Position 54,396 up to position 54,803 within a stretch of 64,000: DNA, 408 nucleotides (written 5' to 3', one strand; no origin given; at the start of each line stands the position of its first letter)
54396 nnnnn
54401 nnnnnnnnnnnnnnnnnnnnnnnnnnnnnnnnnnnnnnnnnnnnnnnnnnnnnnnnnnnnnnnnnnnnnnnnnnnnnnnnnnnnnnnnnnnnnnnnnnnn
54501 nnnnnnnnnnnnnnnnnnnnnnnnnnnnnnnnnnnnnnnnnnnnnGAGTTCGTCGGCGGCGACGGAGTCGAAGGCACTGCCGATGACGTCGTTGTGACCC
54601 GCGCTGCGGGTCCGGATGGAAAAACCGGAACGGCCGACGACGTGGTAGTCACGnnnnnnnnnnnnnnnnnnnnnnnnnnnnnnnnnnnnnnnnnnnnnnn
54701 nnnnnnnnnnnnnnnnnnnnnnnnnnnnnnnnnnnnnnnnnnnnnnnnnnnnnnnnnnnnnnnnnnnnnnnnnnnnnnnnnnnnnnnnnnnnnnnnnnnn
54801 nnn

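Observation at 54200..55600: Novel Asp/Thr-rich tandem repeat with nested periodicity (about 15-aa unit inside about 90-aa super-repeats)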

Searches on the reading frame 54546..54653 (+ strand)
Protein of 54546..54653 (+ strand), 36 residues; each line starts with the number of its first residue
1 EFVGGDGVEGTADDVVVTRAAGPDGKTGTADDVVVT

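Call 30: search_protein_representatives(alignment_id=A3)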
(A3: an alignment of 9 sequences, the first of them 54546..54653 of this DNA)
Query: 9 sequences, 36 profile positions. Proteins with E-value up to 0.001 (for the whole library): 383; up to 1e-10: 74; up to 1e-30: 11. The best 150 are listed.
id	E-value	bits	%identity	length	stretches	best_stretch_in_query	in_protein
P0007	1.9e-115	392.1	-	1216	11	1-36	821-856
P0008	4.9e-70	246.8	-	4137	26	4-27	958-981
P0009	1.8e-50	184.2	-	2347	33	2-14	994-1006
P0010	1.2e-44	165.5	-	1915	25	4-33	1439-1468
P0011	1.0e-40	153.0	-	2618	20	21-36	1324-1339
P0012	2.4e-39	148.6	-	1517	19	4-32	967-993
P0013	2.3e-38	145.4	-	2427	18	17-35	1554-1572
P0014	7.8e-37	140.6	-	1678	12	4-33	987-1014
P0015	2.2e-34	132.7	-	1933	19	19-33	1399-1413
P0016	1.4e-31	123.8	-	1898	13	17-35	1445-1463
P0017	4.8e-31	122.0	-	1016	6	1-33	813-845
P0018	1.5e-29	117.3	-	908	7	3-32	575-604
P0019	1.4e-26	107.7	-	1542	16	18-32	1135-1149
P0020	7.0e-26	105.5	-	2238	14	22-36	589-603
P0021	1.7e-25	104.3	-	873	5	1-33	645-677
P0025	3.3e-24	100.2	-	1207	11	14-34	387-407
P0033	3.5e-20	87.3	-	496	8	20-36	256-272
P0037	7.5e-19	83.0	-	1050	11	3-32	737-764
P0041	2.7e-17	78.1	-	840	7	21-34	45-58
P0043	1.8e-16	75.4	-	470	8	20-35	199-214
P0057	2.8e-13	65.2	-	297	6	22-34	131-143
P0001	6.4e-12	60.8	-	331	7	9-36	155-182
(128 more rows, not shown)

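Call 35: search_solved_structures(query=A3, max_evalue=10, show_alignments=5)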
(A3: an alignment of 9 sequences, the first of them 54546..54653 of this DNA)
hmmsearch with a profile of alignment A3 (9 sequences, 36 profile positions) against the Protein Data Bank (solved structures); distinct sequences matched with E-value up to 10: 5.
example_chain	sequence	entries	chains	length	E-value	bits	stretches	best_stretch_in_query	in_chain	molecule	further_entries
3g20_A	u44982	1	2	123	0.3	13.8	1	4-15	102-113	Type II secretion protein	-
3j40_N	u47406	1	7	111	0.45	13.3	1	20-31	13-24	gp10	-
1jju_A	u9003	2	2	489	0.68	12.7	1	22-33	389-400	QUINOHEMOPROTEIN AMINE DEHYDROGENASE | quinohemoprotein amine dehydrogenase 60 kDa subunit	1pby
4z0h_O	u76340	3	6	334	1.4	11.7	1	11-23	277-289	Glyceraldehyde-3-phosphate dehydrogenase GAPC1, cytosolic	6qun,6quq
29jd_A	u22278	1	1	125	1.5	11.7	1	22-33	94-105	Type II secretion system core protein G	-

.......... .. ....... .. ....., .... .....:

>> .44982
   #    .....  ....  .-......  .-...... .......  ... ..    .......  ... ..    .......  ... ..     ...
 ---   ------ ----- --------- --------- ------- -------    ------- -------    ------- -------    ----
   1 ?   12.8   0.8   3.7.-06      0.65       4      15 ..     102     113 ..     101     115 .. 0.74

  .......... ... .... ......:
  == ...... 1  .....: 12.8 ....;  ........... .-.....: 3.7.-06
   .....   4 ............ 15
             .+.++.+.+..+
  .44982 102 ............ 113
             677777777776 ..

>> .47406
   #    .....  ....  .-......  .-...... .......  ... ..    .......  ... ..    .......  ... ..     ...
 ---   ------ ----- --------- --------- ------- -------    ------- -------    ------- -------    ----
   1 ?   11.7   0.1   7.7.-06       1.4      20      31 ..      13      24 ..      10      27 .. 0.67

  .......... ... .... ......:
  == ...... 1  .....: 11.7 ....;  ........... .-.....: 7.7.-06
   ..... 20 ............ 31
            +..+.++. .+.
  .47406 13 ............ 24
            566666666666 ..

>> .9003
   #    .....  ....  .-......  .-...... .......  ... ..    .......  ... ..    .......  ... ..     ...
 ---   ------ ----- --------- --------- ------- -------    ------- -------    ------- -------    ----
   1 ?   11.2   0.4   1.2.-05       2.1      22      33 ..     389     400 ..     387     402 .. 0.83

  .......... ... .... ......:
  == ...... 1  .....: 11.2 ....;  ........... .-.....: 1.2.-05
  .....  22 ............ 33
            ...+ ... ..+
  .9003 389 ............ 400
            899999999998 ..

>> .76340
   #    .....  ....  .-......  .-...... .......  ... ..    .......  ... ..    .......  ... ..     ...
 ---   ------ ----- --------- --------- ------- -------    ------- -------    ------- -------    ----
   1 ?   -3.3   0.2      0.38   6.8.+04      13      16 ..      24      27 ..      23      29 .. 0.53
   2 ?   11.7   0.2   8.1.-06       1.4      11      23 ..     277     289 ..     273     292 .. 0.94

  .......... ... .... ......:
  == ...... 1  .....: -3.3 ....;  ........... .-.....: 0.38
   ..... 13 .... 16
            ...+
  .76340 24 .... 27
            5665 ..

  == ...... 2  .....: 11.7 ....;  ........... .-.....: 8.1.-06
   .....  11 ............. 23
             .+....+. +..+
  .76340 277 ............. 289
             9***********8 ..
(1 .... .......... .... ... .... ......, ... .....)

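Call 37: find_encoding_contigs(protein=P0017, flank=5000, max_places=2)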
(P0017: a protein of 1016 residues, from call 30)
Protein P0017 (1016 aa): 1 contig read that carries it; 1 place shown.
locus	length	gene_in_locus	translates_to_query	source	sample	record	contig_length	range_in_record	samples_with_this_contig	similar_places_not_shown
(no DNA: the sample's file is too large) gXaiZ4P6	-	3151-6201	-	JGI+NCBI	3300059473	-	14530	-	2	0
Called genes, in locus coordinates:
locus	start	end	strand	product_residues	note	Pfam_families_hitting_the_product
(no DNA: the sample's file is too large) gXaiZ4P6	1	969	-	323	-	?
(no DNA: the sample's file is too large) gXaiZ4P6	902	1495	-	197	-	PF02463:SMC_N, PF13175:AAA_15, PF13476:AAA_23, PF13555:AAA_29 (weak), PF13304:AAA_21 (weak)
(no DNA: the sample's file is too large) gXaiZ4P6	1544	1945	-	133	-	PF00072:Response_reg (weak)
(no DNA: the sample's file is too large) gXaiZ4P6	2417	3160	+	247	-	PF00535:Glycos_transf_2, PF13641:Glyco_tranf_2_3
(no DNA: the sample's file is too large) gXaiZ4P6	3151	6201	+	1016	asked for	-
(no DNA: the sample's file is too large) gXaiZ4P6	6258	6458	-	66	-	-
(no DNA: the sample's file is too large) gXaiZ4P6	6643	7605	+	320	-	-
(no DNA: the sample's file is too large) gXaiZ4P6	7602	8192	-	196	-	PF01914:MarC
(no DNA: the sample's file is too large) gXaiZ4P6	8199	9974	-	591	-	PF13185:GAF_2 (weak), PF13492:GAF_3 (faint), PF01590:GAF, PF13185:GAF_2, PF00990:GGDEF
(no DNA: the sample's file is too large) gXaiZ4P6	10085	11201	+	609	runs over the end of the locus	PF00149:Metallophos (weak), PF02872:5_nucleotid_C, PF21953:NadN_nucleosid_C (weak)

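Call 38: find_encoding_contigs(protein=P0021, flank=5000, max_places=2)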
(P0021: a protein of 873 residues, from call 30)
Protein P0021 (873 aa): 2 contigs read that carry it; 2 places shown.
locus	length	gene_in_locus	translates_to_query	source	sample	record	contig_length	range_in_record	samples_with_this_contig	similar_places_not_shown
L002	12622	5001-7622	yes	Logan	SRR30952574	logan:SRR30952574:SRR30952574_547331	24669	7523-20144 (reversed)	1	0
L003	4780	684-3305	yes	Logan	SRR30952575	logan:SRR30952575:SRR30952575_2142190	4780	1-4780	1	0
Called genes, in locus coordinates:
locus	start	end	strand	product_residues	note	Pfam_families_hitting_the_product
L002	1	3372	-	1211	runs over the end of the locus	PF02463:SMC_N, PF13175:AAA_15 (weak), PF13304:AAA_21 (weak), PF13476:AAA_23, PF13555:AAA_29 (faint), PF24161:CCDC39 (faint), PF06470:SMC_hinge, PF02463:SMC_N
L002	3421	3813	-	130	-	PF00072:Response_reg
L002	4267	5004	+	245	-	PF00535:Glycos_transf_2, PF13641:Glyco_tranf_2_3 (weak)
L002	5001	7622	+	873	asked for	-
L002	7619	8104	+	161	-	PF00583:Acetyltransf_1, PF13673:Acetyltransf_10, PF13508:Acetyltransf_7 (weak)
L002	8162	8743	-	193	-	-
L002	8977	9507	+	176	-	-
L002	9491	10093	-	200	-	PF01914:MarC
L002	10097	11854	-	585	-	PF01590:GAF (weak), PF13185:GAF_2 (weak), PF01590:GAF, PF13185:GAF_2, PF00990:GGDEF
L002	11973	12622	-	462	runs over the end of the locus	PF00082:Peptidase_S8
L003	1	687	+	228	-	?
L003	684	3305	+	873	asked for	-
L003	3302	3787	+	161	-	PF00583:Acetyltransf_1, PF13673:Acetyltransf_10, PF13508:Acetyltransf_7 (weak)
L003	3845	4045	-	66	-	-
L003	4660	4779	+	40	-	?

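Call 39: search_protein_families(library=pfam, proteins=[P0014, P0018, P0057, P0025, P0041, P0009, P0037, P0033, P0043], max_evalue=0.001)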
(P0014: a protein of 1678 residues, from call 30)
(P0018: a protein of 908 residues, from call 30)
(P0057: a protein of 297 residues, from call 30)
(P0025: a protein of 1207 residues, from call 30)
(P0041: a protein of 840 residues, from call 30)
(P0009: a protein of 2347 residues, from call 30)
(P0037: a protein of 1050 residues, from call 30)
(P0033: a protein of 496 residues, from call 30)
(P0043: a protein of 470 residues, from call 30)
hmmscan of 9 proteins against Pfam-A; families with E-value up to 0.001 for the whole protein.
P0014 (1678 aa): 0 families

P0018 (908 aa): 2 families
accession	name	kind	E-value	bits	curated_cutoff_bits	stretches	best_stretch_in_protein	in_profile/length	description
PF20245.3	DUF6600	-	1.8e-17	63.8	27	1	304-417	3-100/102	Family of unknown function (DUF6600)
PF01391.23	Collagen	-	3.2e-06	27.3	27.2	0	633-691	1-59/60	Collagen triple helix repeat (20 copies)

P0057 (297 aa): 0 families

P0025 (1207 aa): 14 families
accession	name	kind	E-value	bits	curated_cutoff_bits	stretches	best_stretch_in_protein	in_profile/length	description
PF17210.9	SdrD_B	-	9.4e-202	657.5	29.7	11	135-246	2-112/112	SdrD B-like domain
PF13620.12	CarboxypepD_reg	-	5.2e-55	184.2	32.3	6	842-877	22-57/82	Carboxypeptidase regulatory-like domain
PF17802.7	SpaA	-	1.2e-35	122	23.1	0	930-979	13-56/91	Prealbumin-like fold domain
PF13715.12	CarbopepD_reg_2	-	8.4e-22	77.4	32.2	0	851-877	27-53/88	CarboxypepD_reg-like domain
PF23193.1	NOMO_3rd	-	4.2e-21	75.7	27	0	795-871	8-81/120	NOMO third transthyretin-like domain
PF24421.1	Ig_J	-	2.9e-18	66.3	29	0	950-982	52-83/104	Tip attachment protein J, Ig-like domain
PF09430.16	EMC7_beta-sandw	-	1.6e-15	57.8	26.6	0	74-103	20-49/122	ER membrane protein complex subunit 7, beta-sandwich domain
PF01060.29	TTR-52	-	2.5e-13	50.9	24.9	0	399-426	24-49/79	Transthyretin-like family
PF23623.1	GBD_IRG7_N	-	2.9e-12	47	27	0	742-776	56-90/95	IRG7 N-terminal galactose binding domain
PF07495.19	Y_Y_Y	-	5.2e-06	26.7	26.6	0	852-876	24-46/65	Y_Y_Y domain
PF24801.1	FNIII-A_GpJ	-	1.9e-05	25.2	27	0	71-102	71-102/126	Tip attachment protein J,FNIII-A domain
PF11008.14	DUF2846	-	2.6e-05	24.6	34.3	0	964-983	38-57/92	Protein of unknown function (DUF2846)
PF00775.27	Dioxygenase_C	-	0.00013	21.9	27.3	0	735-768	71-104/182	Dioxygenase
PF23196.1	NOMO_6th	-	0.00056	20.7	27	0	936-982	24-70/123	NOMO sixth transthyretin-like domain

P0041 (840 aa): 10 families
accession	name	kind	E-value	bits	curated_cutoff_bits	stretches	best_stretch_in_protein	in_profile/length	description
PF17210.9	SdrD_B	-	4.6e-69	230.1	29.7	7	697-775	2-70/112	SdrD B-like domain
PF13620.12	CarboxypepD_reg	-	4e-30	104.4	32.3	2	711-795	6-77/82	Carboxypeptidase regulatory-like domain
PF17802.7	SpaA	-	4.5e-15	56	23.1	0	718-766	15-57/91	Prealbumin-like fold domain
PF24421.1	Ig_J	-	3.6e-14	53.2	29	0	279-309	55-85/104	Tip attachment protein J, Ig-like domain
PF23193.1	NOMO_3rd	-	1.9e-13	50.9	27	0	511-540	58-87/120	NOMO third transthyretin-like domain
PF13715.12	CarbopepD_reg_2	-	5.2e-13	49.3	32.2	0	742-767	25-50/88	CarboxypepD_reg-like domain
PF09430.16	EMC7_beta-sandw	-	6.5e-11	42.9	26.6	0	398-424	21-47/122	ER membrane protein complex subunit 7, beta-sandwich domain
PF07495.19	Y_Y_Y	-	6.2e-09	36.1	26.6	0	742-769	20-46/65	Y_Y_Y domain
PF23623.1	GBD_IRG7_N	-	5.5e-07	30.1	27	0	290-307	62-79/95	IRG7 N-terminal galactose binding domain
PF14686.12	fn3_3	-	3.1e-06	27.3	24.4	0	510-536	24-50/75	Polysaccharide lyase family 4, domain II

P0009 (2347 aa): 4 families
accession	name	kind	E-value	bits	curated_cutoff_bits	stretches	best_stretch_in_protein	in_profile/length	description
PF00395.25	SLH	-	2.4e-34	117.5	20.8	2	2238-2281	1-44/44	S-layer homology domain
PF09479.16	Flg_new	-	1.5e-31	108.7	27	2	2052-2115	1-64/65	Listeria-Bacteroides repeat domain (List_Bact_rpt)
PF18998.6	Flg_new_2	-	3.7e-13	49.7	23.6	1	233-313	8-72/73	Divergent InlB B-repeat domain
PF13620.12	CarboxypepD_reg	-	6.4e-06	26.9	32.3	1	429-493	2-63/82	Carboxypeptidase regulatory-like domain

P0037 (1050 aa): 4 families
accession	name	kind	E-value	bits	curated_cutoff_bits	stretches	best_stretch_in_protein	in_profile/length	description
PF09479.16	Flg_new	-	1.4e-52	176.1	27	5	422-490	1-65/65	Listeria-Bacteroides repeat domain (List_Bact_rpt)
PF19127.6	Choline_bind_3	-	2.3e-11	43.9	27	2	973-1003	10-40/47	Choline-binding repeat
PF18998.6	Flg_new_2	-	7.6e-06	26.3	23.6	0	156-194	32-71/73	Divergent InlB B-repeat domain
PF01473.26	Choline_bind_1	-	0.00024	21.7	20.5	0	1012-1026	2-15/19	Putative cell wall binding repeat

P0033 (496 aa): 1 family
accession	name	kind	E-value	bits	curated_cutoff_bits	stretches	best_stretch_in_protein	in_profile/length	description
PF13205.12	Big_5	-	3.2e-12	47.5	23.6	1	36-145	1-105/105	Bacterial Ig-like domain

P0043 (470 aa): 2 families
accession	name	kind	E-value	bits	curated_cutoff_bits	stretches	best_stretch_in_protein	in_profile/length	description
PF13205.12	Big_5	-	1e-07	33.1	23.6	1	59-149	4-93/105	Bacterial Ig-like domain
PF04234.18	CopC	-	0.00041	21.7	23.3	0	62-153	4-86/92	CopC domain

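Call 58: find_related_loci(query=A5, collection=genome_contigs, flank=4000)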
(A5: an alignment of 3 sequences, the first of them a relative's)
Query A5 (1216 aa) in genome_contigs; peptide patterns used: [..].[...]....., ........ (x = any residue, [..] = any of these).
19 stretches matched a pattern, but none encodes a relative of the query by tblastn (E <= 1e-3).

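Call 59: find_related_loci(query=A5, collection=metagenome_contigs, flank=4000)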
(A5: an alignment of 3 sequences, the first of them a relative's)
Query A5 (1216 aa) in metagenome_contigs; peptide patterns used: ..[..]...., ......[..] (x = any residue, [..] = any of these).
451 stretches matched a pattern, but none encodes a relative of the query by tblastn (E <= 1e-3).

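Call 79: search_protein_families(library=ncbifam, proteins=[P0014, P0057, P0018, P0017, P0021], max_evalue=0.1)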
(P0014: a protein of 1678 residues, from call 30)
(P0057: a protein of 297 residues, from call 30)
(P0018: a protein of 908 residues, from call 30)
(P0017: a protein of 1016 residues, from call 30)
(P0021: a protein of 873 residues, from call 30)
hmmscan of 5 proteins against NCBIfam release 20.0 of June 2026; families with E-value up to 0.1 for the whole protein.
P0014 (1678 aa): 3 families
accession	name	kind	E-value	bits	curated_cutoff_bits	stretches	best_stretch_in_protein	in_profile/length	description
NF058675.1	RcGTA_tape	equivalog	2.6e-28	99.3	220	1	1551-1621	115-187/220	RcGTA-type gene transfer agent tail tape measure protein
TIGR01541.1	tape_meas_lam_C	equivalog_domain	1.1e-05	24.8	104.75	1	1553-1618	250-313/332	phage tail tape measure protein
NF033914.0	antiphage_ZorA_1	subfamily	0.00013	20.4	190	1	652-812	385-542/619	anti-phage ZorAB system protein ZorA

P0057 (297 aa): 0 families

P0018 (908 aa): 3 families
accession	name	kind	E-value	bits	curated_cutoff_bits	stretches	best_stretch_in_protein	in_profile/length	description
NF046116.1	adhesin_Lcl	equivalog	1.1e-12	47.2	500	1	539-745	74-266/431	collagen-like adhesin Lcl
NF038329.2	gly_rich_SclB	equivalog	2.5e-10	39.9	325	1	537-761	120-339/442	LPXTG-anchored collagen-like adhesin Scl2/SclB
NF038330.1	adhesin_SclA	exception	8e-07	29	400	1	536-660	134-258/405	LPXTG-anchored collagen-like adhesin Scl1/SclA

P0017 (1016 aa): 1 family
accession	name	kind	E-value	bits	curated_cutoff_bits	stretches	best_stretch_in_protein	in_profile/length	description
NF009784.2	PRK13279.1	equivalog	1.7e-05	23.6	567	1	34-449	30-443/539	lipid IV(A) 4-amino-4-deoxy-L-arabinosyltransferase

P0021 (873 aa): 1 family
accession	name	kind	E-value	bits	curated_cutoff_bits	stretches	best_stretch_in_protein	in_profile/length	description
NF009784.2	PRK13279.1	equivalog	1.4e-09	37.1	567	1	32-431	31-431/539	lipid IV(A) 4-amino-4-deoxy-L-arabinosyltransferase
